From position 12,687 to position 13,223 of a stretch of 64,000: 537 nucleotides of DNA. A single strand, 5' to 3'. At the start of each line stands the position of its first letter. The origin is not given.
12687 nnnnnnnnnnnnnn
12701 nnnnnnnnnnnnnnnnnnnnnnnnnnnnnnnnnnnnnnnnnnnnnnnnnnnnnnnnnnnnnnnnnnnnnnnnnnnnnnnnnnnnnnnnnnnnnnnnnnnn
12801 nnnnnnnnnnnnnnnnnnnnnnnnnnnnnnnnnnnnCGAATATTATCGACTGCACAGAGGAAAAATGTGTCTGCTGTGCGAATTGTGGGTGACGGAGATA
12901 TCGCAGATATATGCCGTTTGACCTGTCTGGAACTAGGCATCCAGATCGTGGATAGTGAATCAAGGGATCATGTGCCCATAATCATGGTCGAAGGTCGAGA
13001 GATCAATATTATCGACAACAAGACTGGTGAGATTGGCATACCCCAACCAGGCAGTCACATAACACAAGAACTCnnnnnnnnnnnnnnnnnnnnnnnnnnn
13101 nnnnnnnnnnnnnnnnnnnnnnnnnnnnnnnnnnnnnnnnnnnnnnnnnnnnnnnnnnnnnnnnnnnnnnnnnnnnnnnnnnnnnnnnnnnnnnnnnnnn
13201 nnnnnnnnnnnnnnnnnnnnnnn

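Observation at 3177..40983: Recurrent palindrome ATTCA-N5-TGAAT fused to TATAAT boxes: candidate operator for the locus regulator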

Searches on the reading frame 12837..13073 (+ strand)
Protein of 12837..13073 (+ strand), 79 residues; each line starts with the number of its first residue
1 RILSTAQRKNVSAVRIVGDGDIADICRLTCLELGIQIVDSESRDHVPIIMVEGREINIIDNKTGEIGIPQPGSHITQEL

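Call 58: search_solved_structures(query=A5, max_evalue=10, show_alignments=3)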
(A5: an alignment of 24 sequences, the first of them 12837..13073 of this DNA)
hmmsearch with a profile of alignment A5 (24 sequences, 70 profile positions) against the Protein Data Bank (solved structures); distinct sequences matched with E-value up to 10: 7.
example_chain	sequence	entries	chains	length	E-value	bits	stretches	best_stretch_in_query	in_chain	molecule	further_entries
5xvi_A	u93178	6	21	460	0.11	15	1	12-64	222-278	Glutamate dehydrogenase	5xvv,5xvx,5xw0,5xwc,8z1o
1y7w_A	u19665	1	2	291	0.15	14.6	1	5-55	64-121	Halotolerant alpha-type carbonic anhydrase (dCA II)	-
8z2a_A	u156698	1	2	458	0.62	12.6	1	12-52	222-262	Glutamate dehydrogenase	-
3kav_A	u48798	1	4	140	1.1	11.8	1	19-31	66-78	uncharacterized protein PA2107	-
1y07_A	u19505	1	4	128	1.1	11.8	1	38-59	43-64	desulfoferrodoxin (rbo)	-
7ecr_A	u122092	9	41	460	1.5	11.4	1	12-45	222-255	Glutamate dehydrogenase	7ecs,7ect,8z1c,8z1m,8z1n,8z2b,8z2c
8z29_A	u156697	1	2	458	1.5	11.4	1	12-45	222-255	Glutamate dehydrogenase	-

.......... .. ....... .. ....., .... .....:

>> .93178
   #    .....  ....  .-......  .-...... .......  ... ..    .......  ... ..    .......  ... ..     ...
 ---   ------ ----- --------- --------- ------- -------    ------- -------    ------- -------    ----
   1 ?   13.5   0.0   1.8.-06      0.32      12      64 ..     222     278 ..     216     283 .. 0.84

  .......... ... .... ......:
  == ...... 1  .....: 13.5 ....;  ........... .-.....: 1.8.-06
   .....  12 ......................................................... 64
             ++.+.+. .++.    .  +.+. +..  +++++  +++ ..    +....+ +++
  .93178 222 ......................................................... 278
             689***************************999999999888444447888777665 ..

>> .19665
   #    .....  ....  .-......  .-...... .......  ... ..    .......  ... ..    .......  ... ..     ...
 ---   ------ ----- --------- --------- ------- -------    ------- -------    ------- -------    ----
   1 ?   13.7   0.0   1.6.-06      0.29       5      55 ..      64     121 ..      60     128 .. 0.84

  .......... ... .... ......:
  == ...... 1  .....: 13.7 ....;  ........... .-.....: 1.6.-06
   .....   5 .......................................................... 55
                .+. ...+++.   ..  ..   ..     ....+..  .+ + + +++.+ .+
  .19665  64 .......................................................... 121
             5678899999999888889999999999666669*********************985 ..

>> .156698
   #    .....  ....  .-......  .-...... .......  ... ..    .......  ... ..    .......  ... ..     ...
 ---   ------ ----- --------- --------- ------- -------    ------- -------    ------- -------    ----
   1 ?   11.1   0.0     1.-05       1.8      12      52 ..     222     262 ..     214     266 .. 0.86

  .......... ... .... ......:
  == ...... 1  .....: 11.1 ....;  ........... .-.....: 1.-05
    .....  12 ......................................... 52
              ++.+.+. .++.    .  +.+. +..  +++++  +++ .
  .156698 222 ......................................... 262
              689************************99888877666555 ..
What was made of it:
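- On Rex-type wHTH + Rossmann repressors: The only match is a non-significant one to a glutamate dehydrogenase beta-alpha-beta unit (E = 0.11, call 58).
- Tried and rejected: The PDB profile search found nothing significant (call 58).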

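Call 65: predict_structure(alignment_id=A5)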
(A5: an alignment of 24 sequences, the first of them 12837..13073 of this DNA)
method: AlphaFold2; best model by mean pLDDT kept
length: 79 residues; sequences in the alignment: 24
mean_pLDDT: 74.4   pTM: 0.59
mean pLDDT of the five models: 74.4, 73.6, 73.1, 72.7, 72.2
residues with pLDDT >= 90: 6; 70-90: 49; 50-70: 10; < 50: 14
segments of 3 or more residues with pLDDT < 50: 63-67, 69-77
pLDDT, mean of each block of 10 residues (from residue 1): 75 87 90 85 75 84 50 47
secondary structure, 60 per line:
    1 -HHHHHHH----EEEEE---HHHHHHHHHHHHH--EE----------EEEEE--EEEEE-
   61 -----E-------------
elements in order: H2-8 E13-17 H21-33 E48-52 E55-59

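Call 67: fold_search(model_id=the predicted structure, library=pdb)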
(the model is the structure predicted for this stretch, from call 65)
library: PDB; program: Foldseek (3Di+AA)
matches with E <= 10: 634; with E <= 0.001: 0
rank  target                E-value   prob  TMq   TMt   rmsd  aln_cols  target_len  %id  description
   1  5iv9_B                9.0e-02  0.99  0.49  0.27   1.5        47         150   17  The LPS Transporter LptDE from Klebsiella pneumoniae, full-length (released 2016-05-18)
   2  5ixm_F                1.4e-01  0.98  0.49  0.28   1.5        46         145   20  The LPS Transporter LptDE from Yersinia pestis, core complex (released 2016-05-18)
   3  5ixm_H                1.4e-01  0.97  0.45  0.25   1.8        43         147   19  The LPS Transporter LptDE from Yersinia pestis, core complex (released 2016-05-18)
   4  5tse_C                1.4e-01  0.54  0.36  0.24  11.4        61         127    6  2.35 Angstrom Crystal Structure Minor Lipoprotein from Acinetobacter baumannii. (released 2016-11-09)
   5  5tse_B                2.0e-01  0.38  0.34  0.22  11.3        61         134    8  2.35 Angstrom Crystal Structure Minor Lipoprotein from Acinetobacter baumannii. (released 2016-11-09)
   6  4e69_B                2.3e-01  0.20  0.27  0.07   8.8        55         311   14  Crystal structure of a sugar kinase (target EFI-502132) from Oceanicola granulosus, unliganded structure (released 2012-04-18)
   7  7agh_B                3.2e-01  0.20  0.27  0.08   9.2        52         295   21  Crystal structure of SF kinase YihV from E. coli in complex with AMPPNP-Mg (released 2021-04-14)
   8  5ixm_D                3.7e-01  0.91  0.45  0.26   1.6        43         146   19  The LPS Transporter LptDE from Yersinia pestis, core complex (released 2016-05-18)
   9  6whj_A                3.7e-01  0.21  0.29  0.08   9.5        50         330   26  Structure of Ribokinase from Giardia lamblia (released 2020-04-22)
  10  2n8x_MODEL_1_A        4.3e-01  0.23  0.33  0.17  13.1        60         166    7  Solution structure of LptE from Pseudomonas Aerigunosa (released 2016-05-25)
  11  6whj_B                4.6e-01  0.20  0.29  0.08   9.5        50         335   26  Structure of Ribokinase from Giardia lamblia (released 2020-04-22)
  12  9iz3_A                4.9e-01  0.44  0.37  0.23   3.9        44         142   25  Crystal structure of phosphonopyruvate decarboxylase RhiEF from Bacillus subtilis ATCC6633 (released 2024-12-18)
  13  6whj_D                5.2e-01  0.18  0.29  0.08   9.5        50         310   24  Structure of Ribokinase from Giardia lamblia (released 2020-04-22)
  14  6whj_C                5.2e-01  0.16  0.29  0.07   9.3        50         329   28  Structure of Ribokinase from Giardia lamblia (released 2020-04-22)
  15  8h1r_B                5.6e-01  0.54  0.38  0.19   2.7        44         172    7  Crystal structure of LptDE-YifL complex (released 2023-10-25)
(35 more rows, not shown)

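Call 76: search_protein_representatives(alignment_id=A5)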
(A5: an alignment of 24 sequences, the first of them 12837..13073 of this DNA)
Query: 24 sequences, 70 profile positions. Proteins with E-value up to 0.001 (for the whole library): 159; up to 1e-10: 65; up to 1e-30: 0. The best 150 are listed.
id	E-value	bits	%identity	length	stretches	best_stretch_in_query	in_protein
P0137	2.8e-22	93.9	-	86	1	1-64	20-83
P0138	1.0e-21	92.0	-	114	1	2-67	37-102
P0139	2.4e-21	90.9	-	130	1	2-63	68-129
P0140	3.2e-21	90.5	-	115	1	2-60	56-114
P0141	8.4e-19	82.7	-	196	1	2-64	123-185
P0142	2.8e-18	81.1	-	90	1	2-63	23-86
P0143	1.0e-17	79.3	-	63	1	2-63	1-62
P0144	1.3e-17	79.0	-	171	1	2-64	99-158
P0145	2.1e-16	75.1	-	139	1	3-59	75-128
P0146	3.8e-16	74.2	-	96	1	2-65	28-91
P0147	4.1e-16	74.1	-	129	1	2-60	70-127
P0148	4.2e-16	74.1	-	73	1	2-59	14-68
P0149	9.7e-16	72.9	-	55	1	14-63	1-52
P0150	2.3e-15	71.7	-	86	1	3-62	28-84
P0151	2.5e-15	71.6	-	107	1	2-66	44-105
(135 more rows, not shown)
